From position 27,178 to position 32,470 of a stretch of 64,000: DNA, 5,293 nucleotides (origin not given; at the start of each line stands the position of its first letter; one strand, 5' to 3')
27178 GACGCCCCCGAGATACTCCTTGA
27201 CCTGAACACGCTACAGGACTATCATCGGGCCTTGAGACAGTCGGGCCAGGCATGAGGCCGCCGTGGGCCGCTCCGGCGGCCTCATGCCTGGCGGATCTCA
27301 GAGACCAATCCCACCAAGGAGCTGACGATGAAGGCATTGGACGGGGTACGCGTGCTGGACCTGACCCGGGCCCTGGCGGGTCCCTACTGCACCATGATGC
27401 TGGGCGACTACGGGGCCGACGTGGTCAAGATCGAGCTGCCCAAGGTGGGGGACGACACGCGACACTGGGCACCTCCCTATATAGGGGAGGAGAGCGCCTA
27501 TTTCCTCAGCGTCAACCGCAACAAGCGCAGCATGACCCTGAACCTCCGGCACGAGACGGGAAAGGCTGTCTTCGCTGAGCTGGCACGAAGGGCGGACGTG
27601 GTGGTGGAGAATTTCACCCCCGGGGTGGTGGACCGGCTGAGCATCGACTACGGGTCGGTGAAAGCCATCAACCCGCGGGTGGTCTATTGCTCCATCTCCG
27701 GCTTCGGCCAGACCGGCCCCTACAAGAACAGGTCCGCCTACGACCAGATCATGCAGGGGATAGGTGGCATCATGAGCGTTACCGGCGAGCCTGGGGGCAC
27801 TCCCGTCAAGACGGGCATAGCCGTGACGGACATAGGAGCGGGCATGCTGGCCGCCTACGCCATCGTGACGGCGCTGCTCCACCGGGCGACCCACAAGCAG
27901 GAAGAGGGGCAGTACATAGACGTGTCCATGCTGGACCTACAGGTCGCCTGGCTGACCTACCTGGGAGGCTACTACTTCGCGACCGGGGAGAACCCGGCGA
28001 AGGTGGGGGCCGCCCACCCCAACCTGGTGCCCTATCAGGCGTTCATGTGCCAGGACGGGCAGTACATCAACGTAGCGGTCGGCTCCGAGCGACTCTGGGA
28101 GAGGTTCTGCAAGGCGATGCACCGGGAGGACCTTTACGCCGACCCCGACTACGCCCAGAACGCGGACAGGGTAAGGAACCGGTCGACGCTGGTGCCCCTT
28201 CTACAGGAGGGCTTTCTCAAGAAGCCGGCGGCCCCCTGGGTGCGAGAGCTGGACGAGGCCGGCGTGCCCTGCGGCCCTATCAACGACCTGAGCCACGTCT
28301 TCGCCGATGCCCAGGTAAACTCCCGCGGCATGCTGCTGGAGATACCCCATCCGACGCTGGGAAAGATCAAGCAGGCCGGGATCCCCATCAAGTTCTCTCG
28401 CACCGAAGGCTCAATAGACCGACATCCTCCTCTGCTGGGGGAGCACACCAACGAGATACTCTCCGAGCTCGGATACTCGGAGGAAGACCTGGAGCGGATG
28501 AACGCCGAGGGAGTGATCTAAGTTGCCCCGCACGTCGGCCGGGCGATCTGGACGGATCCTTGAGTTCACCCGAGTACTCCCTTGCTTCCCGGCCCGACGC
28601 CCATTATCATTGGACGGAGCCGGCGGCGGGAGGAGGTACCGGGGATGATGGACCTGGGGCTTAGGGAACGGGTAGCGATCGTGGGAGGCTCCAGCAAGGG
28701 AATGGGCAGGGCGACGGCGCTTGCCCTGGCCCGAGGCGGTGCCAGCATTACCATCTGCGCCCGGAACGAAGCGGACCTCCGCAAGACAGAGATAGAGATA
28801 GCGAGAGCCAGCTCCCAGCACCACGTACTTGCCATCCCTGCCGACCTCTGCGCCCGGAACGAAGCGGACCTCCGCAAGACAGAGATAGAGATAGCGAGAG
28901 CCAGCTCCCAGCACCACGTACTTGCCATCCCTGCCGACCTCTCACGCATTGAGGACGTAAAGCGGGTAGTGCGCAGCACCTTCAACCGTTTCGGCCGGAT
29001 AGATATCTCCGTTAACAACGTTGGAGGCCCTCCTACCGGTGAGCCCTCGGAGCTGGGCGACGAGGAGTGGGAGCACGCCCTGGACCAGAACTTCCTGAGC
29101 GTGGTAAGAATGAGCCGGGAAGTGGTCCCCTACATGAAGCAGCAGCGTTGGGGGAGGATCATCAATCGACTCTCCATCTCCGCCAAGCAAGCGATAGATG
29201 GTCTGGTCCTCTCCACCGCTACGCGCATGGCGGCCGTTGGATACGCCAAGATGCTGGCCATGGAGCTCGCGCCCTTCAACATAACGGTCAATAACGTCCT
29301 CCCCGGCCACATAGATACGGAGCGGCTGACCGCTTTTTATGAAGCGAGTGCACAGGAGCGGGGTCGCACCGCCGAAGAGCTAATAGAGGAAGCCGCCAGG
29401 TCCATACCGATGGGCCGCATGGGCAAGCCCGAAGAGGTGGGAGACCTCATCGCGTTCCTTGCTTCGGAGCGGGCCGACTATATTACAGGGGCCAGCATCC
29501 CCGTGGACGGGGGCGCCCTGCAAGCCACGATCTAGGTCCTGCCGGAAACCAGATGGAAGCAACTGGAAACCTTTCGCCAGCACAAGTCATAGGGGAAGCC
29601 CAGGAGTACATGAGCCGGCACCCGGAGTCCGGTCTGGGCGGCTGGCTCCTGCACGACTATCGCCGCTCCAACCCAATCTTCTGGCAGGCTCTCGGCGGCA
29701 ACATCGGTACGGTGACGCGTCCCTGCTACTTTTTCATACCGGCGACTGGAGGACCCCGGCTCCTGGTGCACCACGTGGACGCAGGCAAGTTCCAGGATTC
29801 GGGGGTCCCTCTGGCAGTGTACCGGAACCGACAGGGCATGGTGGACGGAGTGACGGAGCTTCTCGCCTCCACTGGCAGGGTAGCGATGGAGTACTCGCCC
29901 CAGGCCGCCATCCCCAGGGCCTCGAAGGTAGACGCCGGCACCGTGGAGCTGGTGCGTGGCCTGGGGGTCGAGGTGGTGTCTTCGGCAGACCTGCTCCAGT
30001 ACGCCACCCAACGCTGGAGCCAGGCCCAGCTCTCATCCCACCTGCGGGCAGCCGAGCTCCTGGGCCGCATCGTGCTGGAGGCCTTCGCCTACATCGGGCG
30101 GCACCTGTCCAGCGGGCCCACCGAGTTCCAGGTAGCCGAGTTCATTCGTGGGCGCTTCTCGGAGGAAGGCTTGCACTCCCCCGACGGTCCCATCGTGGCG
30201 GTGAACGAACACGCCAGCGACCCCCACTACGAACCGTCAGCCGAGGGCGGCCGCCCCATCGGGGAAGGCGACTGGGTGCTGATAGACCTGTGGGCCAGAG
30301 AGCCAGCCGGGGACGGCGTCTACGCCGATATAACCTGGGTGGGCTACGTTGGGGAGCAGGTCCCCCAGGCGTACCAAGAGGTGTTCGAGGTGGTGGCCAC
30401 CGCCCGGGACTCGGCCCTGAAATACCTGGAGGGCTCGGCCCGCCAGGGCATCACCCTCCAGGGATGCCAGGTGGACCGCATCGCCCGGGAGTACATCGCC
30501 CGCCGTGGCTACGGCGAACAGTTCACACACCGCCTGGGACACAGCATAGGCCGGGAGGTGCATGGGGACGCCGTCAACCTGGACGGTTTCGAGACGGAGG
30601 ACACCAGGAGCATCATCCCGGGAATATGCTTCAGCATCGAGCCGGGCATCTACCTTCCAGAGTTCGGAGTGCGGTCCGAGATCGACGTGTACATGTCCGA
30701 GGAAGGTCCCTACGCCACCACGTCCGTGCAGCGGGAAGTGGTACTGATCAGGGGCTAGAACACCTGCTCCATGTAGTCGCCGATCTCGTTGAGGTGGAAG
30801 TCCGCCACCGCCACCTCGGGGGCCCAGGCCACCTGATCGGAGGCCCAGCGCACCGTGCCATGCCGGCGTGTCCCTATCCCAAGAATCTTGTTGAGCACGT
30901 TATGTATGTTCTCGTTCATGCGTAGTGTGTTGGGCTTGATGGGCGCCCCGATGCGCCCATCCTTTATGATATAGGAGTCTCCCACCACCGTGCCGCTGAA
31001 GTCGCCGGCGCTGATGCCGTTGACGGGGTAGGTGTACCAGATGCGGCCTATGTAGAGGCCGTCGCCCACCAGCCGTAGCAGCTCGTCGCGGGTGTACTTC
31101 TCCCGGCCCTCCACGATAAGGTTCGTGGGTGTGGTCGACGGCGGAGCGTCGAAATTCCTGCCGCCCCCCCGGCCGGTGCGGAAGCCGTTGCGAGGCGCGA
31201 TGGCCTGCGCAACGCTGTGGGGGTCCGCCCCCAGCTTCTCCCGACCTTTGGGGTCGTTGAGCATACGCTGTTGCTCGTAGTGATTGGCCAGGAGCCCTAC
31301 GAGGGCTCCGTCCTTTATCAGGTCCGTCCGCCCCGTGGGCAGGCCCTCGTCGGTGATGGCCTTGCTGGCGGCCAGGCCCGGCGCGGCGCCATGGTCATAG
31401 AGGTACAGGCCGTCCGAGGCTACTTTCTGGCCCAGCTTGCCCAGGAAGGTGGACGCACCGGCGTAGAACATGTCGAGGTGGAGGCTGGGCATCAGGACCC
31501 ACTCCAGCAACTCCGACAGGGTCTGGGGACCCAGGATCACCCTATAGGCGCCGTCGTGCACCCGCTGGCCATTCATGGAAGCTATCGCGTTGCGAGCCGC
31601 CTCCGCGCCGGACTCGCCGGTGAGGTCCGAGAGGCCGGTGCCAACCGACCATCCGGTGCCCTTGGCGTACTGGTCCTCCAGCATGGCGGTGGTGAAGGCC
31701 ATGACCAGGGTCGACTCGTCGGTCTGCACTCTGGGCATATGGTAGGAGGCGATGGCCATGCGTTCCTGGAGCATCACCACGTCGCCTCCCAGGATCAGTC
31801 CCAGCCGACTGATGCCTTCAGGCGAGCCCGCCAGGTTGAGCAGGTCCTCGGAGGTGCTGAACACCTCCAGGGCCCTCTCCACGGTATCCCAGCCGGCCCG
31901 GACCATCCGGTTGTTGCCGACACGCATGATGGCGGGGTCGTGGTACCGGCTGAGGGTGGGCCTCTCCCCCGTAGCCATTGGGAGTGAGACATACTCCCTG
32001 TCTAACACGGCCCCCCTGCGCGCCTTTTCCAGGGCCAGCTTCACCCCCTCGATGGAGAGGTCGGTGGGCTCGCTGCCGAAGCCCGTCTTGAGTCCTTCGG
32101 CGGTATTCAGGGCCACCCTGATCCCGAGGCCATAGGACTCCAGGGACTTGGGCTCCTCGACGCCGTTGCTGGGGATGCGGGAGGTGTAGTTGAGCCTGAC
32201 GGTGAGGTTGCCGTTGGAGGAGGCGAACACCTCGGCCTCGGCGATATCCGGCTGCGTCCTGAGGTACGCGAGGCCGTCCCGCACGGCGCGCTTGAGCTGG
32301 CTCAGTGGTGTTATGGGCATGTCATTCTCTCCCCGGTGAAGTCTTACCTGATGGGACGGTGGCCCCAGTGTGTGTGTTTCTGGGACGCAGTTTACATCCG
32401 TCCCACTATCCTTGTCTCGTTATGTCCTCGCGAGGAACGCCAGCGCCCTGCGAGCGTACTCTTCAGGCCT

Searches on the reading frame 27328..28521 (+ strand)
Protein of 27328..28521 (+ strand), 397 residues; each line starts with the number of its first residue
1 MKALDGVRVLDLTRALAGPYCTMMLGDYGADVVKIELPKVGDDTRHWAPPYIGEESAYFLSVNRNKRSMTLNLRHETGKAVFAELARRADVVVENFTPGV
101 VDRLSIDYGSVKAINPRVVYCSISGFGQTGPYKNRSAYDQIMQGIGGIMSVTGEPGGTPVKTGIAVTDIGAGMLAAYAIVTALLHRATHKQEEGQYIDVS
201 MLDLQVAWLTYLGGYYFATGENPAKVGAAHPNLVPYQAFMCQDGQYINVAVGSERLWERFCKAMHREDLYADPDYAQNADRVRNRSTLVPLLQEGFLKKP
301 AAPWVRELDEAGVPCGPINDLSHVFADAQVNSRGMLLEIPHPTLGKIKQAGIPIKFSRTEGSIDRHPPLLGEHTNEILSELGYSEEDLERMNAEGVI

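Call 13: search_protein_families(library=ncbifam, proteins=[window:27328-28521:+], max_evalue=0.00001)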
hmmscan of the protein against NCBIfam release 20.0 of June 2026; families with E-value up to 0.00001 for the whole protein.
window:27328-28521:+ (397 aa): 7 families
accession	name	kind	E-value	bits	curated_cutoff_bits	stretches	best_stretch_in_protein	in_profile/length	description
NF052585.1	SucGlutTfsCaiB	equivalog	2e-111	372.4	750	1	3-385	7-392/394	succinate--glutarate CoA-transferase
NF041294.1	Scnl_mescCoAtase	equivalog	7.9e-93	311.6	700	1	1-378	1-380/381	succinyl-CoA:mesaconate CoA-transferase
NF003809.0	PRK05398.1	subfamily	2.1e-91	306.6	442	2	2-203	3-202/416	formyl-CoA transferase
TIGR03253.1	oxalate_frc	equivalog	8.1e-89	298.2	504.2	2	2-203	2-201/416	formyl-CoA transferase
NF008511.0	PRK11430.1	equivalog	1.1e-83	281.5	522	1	4-360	10-357/381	CoA:oxalate CoA-transferase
NF002914.1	PRK03525.1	equivalog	2.6e-43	148.4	413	1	3-397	9-397/400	L-carnitine CoA-transferase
TIGR04253.1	mesacon_CoA_iso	equivalog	5.2e-21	75.1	725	1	4-397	3-400/403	2-methylfumaryl-CoA isomerase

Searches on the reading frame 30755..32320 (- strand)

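Call 18: search_protein_families(library=ncbifam, proteins=[window:30755-32320:-], max_evalue=1e-8)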
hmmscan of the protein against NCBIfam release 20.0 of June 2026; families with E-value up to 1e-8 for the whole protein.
window:30755-32320:- (521 aa): 1 family
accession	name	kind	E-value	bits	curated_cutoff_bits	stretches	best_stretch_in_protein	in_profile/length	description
NF008006.0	PRK10735.1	equivalog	2.5e-10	39.4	513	0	239-362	228-351/481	metalloprotease TldD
